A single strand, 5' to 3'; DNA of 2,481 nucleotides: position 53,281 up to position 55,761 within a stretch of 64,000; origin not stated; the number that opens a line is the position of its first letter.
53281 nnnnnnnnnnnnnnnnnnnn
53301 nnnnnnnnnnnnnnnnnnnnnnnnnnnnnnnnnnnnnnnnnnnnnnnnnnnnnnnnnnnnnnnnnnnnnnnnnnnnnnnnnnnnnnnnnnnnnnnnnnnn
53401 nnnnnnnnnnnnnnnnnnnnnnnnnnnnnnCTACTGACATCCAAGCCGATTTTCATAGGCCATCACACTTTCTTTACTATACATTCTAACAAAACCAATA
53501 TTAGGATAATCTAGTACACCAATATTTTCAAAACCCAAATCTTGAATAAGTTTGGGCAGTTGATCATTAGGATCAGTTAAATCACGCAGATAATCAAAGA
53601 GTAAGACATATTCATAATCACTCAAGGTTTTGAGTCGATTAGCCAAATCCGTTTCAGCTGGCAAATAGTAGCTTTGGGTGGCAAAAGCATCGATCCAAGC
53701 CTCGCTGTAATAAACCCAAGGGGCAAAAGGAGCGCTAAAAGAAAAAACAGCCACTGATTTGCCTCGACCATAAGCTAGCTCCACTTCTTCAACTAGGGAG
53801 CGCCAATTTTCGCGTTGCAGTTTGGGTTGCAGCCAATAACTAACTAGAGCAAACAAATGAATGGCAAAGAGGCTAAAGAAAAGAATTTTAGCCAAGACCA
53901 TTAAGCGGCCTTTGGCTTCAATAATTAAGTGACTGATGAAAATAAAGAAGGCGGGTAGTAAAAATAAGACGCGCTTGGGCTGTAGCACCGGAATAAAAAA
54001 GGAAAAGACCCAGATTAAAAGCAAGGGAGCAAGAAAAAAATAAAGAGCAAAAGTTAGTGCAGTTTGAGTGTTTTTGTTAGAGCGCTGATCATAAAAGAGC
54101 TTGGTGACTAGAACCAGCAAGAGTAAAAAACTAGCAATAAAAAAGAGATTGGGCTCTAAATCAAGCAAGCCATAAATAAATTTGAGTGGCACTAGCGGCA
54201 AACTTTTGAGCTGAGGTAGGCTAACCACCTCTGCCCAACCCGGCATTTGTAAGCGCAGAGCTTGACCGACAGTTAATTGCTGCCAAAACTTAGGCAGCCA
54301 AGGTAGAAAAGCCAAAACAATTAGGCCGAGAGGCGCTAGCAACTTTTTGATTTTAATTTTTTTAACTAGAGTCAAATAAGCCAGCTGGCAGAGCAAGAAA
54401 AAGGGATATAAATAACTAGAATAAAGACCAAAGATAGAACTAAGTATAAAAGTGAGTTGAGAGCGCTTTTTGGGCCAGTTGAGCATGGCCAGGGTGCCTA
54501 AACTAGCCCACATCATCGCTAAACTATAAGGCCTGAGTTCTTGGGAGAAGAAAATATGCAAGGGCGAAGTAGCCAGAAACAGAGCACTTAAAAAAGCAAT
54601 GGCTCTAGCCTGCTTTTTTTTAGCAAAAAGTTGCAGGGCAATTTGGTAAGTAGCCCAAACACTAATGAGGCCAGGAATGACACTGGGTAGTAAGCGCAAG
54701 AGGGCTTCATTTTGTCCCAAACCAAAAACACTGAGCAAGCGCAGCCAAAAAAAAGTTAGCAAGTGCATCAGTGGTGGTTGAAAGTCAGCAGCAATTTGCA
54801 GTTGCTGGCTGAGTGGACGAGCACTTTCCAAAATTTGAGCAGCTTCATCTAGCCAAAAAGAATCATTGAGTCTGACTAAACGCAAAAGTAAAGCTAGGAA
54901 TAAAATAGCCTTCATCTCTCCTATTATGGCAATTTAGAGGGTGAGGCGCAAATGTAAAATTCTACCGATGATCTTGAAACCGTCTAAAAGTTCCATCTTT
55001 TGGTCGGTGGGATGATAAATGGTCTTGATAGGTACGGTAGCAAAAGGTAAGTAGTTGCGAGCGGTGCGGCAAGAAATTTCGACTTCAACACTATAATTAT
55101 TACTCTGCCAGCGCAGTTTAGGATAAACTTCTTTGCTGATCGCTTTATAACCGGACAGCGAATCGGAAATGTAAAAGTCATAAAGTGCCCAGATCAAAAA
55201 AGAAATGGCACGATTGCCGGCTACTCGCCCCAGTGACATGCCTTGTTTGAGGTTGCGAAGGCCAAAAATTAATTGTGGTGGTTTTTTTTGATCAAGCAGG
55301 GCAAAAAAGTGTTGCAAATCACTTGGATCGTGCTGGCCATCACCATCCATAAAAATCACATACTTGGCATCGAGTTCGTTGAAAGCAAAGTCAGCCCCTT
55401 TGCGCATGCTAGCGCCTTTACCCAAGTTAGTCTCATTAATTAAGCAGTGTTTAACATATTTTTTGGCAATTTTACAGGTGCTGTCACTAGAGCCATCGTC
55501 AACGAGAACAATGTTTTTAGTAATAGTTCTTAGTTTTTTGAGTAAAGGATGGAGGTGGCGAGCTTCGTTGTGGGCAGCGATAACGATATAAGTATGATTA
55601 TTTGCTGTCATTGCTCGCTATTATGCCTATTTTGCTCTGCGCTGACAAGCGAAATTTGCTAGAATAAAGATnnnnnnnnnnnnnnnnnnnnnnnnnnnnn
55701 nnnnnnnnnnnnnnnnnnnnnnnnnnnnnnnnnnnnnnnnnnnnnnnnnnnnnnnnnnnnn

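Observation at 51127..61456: Glycan locus II: polyprenyl-phosphate-sugar synthases plus a PMT-type GT-C enzyme, UXS and a flippase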

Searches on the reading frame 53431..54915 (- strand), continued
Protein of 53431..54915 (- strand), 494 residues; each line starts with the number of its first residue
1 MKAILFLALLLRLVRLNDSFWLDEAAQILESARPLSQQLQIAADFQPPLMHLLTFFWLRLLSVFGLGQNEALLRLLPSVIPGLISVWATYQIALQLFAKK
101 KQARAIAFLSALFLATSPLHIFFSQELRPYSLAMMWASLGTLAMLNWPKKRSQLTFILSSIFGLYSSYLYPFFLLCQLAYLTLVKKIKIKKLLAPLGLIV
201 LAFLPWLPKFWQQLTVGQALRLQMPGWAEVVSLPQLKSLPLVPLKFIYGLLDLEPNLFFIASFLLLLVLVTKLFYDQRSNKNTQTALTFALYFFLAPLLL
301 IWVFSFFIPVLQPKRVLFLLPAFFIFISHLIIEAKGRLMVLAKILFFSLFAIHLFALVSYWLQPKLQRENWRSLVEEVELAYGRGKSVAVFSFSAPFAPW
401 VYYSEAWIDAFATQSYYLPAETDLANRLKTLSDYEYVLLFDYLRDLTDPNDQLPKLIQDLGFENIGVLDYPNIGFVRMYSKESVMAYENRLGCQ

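Call 23: find_encoding_contigs(protein=P0061, flank=10000, max_places=2)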
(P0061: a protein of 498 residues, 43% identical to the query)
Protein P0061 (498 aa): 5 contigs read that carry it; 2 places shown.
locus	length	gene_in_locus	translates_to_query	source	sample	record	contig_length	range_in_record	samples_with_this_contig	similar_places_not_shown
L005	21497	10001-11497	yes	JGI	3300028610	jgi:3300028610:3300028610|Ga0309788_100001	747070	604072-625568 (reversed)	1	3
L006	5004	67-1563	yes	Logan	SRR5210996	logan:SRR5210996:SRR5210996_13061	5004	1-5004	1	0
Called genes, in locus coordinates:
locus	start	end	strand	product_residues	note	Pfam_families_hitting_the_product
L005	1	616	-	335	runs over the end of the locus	PF00535:Glycos_transf_2, PF10111:Glyco_tranf_2_2, PF13506:Glyco_transf_21 (faint), PF13641:Glyco_tranf_2_3, PF13632:Glyco_trans_2_3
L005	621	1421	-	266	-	PF00535:Glycos_transf_2, PF10111:Glyco_tranf_2_2 (weak)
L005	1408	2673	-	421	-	-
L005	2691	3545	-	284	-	PF00535:Glycos_transf_2, PF10111:Glyco_tranf_2_2, PF13641:Glyco_tranf_2_3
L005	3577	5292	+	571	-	-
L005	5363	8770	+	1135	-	PF04932:Wzy_C (weak), PF00149:Metallophos (faint)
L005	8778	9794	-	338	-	PF01073:3Beta_HSD, PF01370:Epimerase, PF02719:Polysacc_synt_2 (weak), PF04321:RmlD_sub_bind, PF16363:GDP_Man_Dehyd, PF07993:NAD_binding_4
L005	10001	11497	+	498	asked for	PF13231:PMT_2 (weak)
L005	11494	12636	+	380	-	PF13439:Glyco_transf_4, PF20706:GT4-conflict (weak), PF00534:Glycos_transf_1, PF13692:Glyco_trans_1_4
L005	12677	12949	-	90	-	-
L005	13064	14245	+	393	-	PF00534:Glycos_transf_1, PF13692:Glyco_trans_1_4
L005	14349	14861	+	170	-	PF02075:RuvC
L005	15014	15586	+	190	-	PF01330:RuvA_N, PF14520:HHH_5, PF07499:RuvA_C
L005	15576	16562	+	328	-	PF05496:RuvB_N, PF00004:AAA, PF07728:AAA_5 (weak), PF17864:AAA_lid_4, PF05491:WHD_RuvB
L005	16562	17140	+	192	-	PF25084:LbH_EIF2B (faint), PF00132:Hexapep, PF14602:Hexapep_2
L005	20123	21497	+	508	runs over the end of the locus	PF02366:PMT (weak), PF13231:PMT_2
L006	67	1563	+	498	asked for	PF13231:PMT_2 (weak)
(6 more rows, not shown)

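Call 26: fold_search(model_id=the predicted structure, library=pdb)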
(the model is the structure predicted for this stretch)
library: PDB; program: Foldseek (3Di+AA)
matches with E <= 10: 295; with E <= 0.001: 23
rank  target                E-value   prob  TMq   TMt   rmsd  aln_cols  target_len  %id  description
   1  8age_A                7.6e-07  1.00  0.50  0.41  12.0       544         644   13  Structure of yeast oligosaccharylransferase complex with acceptor peptide bound (released 2022-12-07)
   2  7oci_F                1.5e-06  1.00  0.52  0.43  10.7       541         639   13  Cryo-EM structure of yeast Ost6p containing oligosaccharyltransferase complex (released 2022-02-16)
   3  8agc_A                1.9e-06  1.00  0.50  0.39  14.2       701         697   13  Structure of yeast oligosaccharylransferase complex with lipid-linked oligosaccharide and non-acceptor peptide bound (released 2022-12-07)
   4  9s6t_A                2.8e-06  1.00  0.58  0.59   7.4       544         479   13  Ternary cryo-EM structure of chicken ALG12 with Dol25-PP-GlcNAc2Man7, Dol25-P-Man, and Fab (released 2026-03-18)
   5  6ezn_F                4.1e-06  1.00  0.52  0.42  12.8       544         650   14  Cryo-EM structure of the yeast oligosaccharyltransferase (OST) complex (released 2018-01-17)
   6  6c26_A                4.5e-06  1.00  0.51  0.41  12.8       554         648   14  The Cryo-EM structure of a eukaryotic oligosaccharyl transferase complex (released 2018-01-31)
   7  8agb_A                8.0e-06  1.00  0.51  0.42  12.2       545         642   13  Structure of yeast oligosaccharylransferase complex with lipid-linked oligosaccharide bound (released 2022-12-07)
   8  5ezm                  1.3e-05  1.00  0.56  0.53   9.2       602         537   11  Crystal Structure of ArnT from Cupriavidus metallidurans in the apo state (released 2016-02-17)
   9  6s7o_A                2.3e-05  1.00  0.52  0.41  13.2       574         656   14  Cryo-EM structure of human oligosaccharyltransferase complex OST-A (released 2019-12-18)
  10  5f15                  2.4e-05  1.00  0.56  0.52   7.9       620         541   11  Crystal Structure of ArnT from Cupriavidus metallidurans bound to Undecaprenyl phosphate (released 2016-02-17)
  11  6gxc_A                2.5e-05  1.00  0.47  0.35   9.8       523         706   14  Bacterial oligosaccharyltransferase PglB in complex with an inhibitory peptide and a reactive lipid-linked oligosaccha (released 2018-11-14)
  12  3rce_A                2.6e-05  1.00  0.47  0.36  13.1       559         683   13  Bacterial oligosaccharyltransferase PglB (released 2011-06-15)
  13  8b6l_I                3.2e-05  1.00  0.50  0.38  14.3       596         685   12  Subtomogram average of the human Sec61-TRAP-OSTA-translocon (released 2022-12-07)
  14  6s7t_A                5.1e-05  1.00  0.52  0.39  13.8       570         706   12  Cryo-EM structure of human oligosaccharyltransferase complex OST-B (released 2019-12-18)
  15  9s6u_A                5.1e-05  1.00  0.55  0.50   8.5       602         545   12  Ternary cryo-EM structure of human ALG9 with Dol25-PP-GlcNAc2Man8, Dol25-P-Man and Fab (released 2026-03-18)
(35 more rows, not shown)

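Call 28: find_related_loci(query=A1, collection=genome_contigs, flank=10000)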
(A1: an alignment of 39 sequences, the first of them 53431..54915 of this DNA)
Query A1 (494 aa) in genome_contigs; peptide patterns used: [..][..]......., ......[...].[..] (x = any residue, [..] = any of these).
179 stretches matched a pattern; 165 encode a relative of the query (tblastn E <= 1e-3); the best 80 are kept; 80 distinct loci.
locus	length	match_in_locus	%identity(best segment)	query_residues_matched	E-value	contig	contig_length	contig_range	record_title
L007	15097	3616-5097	89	1-494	0e+0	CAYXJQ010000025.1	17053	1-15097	MAG TPA_asm: uncultured Pseudomonadales bacterium isolate SRP067234_co1_163 genome assembly, contig: k99_1119139, whole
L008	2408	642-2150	69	17-494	0e+0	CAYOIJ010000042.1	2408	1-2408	MAG TPA_asm: uncultured Pseudomonadales bacterium isolate binchicken_co45_383 genome assembly, contig: NODE_103655_lengt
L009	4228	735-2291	68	1-494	0e+0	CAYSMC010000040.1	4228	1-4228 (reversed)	MAG TPA_asm: uncultured Pseudomonadales bacterium isolate SRP067234_co1_86 genome assembly, contig: k99_214376, whole ge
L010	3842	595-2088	69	17-494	0e+0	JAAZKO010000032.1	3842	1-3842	MAG: Candidatus Paceibacterota bacterium isolate AS22ysBPME_311 93631_AS22, whole genome shotgun sequence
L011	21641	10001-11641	60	1-494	0e+0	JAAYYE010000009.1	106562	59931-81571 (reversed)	MAG: Candidatus Paceibacterota bacterium isolate AS06rmzACSIP_209 281070_AS06, whole genome shotgun sequence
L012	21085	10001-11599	62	1-494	0e+0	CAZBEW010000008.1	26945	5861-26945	MAG TPA_asm: uncultured Pseudomonadales bacterium isolate SRP294416_co3_632 genome assembly, contig: NODE_2368_length_26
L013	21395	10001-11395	53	16-485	4e-147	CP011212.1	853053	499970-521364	MAG: candidate division TM6 bacterium GW2011_GWF2_28_16 chromosome, complete genome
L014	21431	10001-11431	53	4-485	2e-145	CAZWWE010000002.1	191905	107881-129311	MAG TPA_asm: uncultured Pseudomonadales bacterium isolate SRP216815_co1_233 genome assembly, contig: NODE_87_length_1919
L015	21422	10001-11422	53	4-484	4e-144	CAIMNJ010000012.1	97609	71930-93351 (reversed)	uncultured bacterium isolate LaPlata_bin-1529 genome assembly, contig: bin-1529:12/18, whole genome shotgun sequence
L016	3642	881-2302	53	4-484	3e-149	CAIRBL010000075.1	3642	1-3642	uncultured bacterium isolate LaPlata-b_bin-0293 genome assembly, contig: bin-0293:075/105, whole genome shotgun sequence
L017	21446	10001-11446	52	4-490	1e-143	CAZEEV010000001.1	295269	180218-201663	MAG TPA_asm: uncultured Pseudomonadales bacterium isolate SRP294416_co1_79 genome assembly, contig: NODE_5_length_295269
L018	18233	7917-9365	52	4-491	2e-142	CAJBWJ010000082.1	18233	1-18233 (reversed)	uncultured bacterium isolate Loc080925-5-5m_bin-0562 genome assembly, contig: bin-0562:82/86, whole genome shotgun seque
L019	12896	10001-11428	53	4-484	2e-135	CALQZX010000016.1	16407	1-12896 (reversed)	MAG: Parcubacteria group bacterium isolate MiH-14oct19-109 genome assembly, contig: MiH-14oct19-C7158, whole genome shot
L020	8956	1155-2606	49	4-489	4e-135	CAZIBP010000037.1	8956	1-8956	MAG TPA_asm: uncultured Pseudomonadales bacterium isolate SRP093185_co1_41 genome assembly, contig: NODE_5833_length_895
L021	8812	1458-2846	50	19-486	7e-134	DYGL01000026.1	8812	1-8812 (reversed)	MAG TPA_asm: Candidatus Microgenomatus sp. isolate BE2012_4_39_12 Afr_mines_BE2012_3240_length_8812_cov_3_924403, whole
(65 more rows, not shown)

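Call 75: search_protein_families(library=padloc, proteins=[window:53431-54915:-], max_evalue=0.001)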
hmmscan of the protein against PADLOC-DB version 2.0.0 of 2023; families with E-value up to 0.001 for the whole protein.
window:53431-54915:- (494 aa): 0 families

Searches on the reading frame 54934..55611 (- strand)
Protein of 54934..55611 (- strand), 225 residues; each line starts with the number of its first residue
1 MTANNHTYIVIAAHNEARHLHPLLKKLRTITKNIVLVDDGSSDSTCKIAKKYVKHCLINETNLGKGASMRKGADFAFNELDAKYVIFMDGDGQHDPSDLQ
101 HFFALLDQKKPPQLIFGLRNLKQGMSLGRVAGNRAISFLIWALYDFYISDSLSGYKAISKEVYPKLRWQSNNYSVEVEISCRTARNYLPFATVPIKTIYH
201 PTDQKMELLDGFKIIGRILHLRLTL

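Call 4: search_protein_families(library=pfam, proteins=[window:54934-55611:-], max_evalue=0.01)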
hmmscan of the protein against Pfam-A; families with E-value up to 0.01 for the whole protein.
window:54934-55611:- (225 aa): 1 family
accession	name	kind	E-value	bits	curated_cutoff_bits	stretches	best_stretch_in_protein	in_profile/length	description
PF00535.33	Glycos_transf_2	-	4.6e-20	72.7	23.3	1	9-111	2-108/168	Glycosyl transferase family 2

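Call 6: search_protein_families(library=ncbifam, proteins=[window:54934-55611:-], max_evalue=0.01)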
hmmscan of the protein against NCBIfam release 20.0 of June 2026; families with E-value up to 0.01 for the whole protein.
window:54934-55611:- (225 aa): 15 families
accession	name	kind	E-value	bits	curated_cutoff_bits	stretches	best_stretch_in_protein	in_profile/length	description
TIGR04182.1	glyco_TIGR04182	equivalog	9.5e-25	87.6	325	1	9-220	4-216/293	S-layer glycoprotein N-glycosyltransferase AglJ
NF058614.1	PPMAGASynPpgS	equivalog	1.3e-19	70.5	370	1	7-215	2-216/226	polyprenyl-phospho-N-acetylgalactosaminyl synthase PpgS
TIGR04283.1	glyco_like_mftF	equivalog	1.2e-10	41.3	182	1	9-118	3-109/221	TIGR04283 family arsenosugar biosynthesis glycosyltransferase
NF047588.1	GlcsyltransPgfSStrep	equivalog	8.8e-08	31.7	500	1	19-163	22-164/308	glycosyltransferase PgfS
NF041391.1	DPhHxTase_Halo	equivalog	1.1e-07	31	375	1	13-211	3-197/213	dolichyl-phosphate hexose transferase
TIGR03937.1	PgaC_IcaA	equivalog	2.6e-07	30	422.3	1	7-104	47-148/407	poly-beta-1,6-N-acetyl-D-glucosamine synthase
NF007482.0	PRK10073.1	equivalog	4.9e-07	29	423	1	3-101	4-105/334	glycosyltransferase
NF041875.1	EPS_EpsD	equivalog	5.2e-07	29.4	370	1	9-108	3-106/325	exopolysaccharide biosynthesis glycosyltransferase EpsD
NF038302.1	EPS_HpsE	equivalog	3e-05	23.2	300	1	9-95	5-100/307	hormogonium polysaccharide biosynthesis glycosyltransferase HpsE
TIGR03469.1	HpnB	hypoth_equivalog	4.2e-05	22.7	379.25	1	8-107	47-161/386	hopene-associated glycosyltransferase HpnB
TIGR03965.1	mycofact_glyco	equivalog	0.00017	20.6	280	1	8-107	77-180/467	mycofactocin biosynthesis glycosyltransferase MftF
NF047683.1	TeichurnBiosyTuaG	equivalog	0.001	18.8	400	1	33-109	37-114/252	teichuronic acid biosynthesis protein TuaG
NF007986.1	PRK10714.1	equivalog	0.0011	18.1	529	1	7-109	8-118/316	undecaprenyl-phosphate 4-deoxy-4-formamido-L-arabinose transferase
TIGR01556.1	rhamnosyltran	subfamily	0.0024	17.1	200.55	1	16-116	6-108/281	rhamnosyltransferase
NF050819.1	PolSacchBiosHfsG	equivalog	0.0033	16.6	500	1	22-135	27-145/302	polysaccharide biosynthesis protein HfsG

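Call 10: search_solved_structures(query=window:54934-55611:-, max_evalue=0.001)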
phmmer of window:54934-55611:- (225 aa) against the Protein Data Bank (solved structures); distinct sequences matched with E-value up to 0.001: 2.
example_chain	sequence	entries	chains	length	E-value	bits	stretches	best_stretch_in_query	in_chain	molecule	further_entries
5hea_A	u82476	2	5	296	3.5e-05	26.9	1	9-107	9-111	Putative glycosyltransferase (GalT1)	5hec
5tze_C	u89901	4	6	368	0.00071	22.6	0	10-120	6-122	Glycosyl transferase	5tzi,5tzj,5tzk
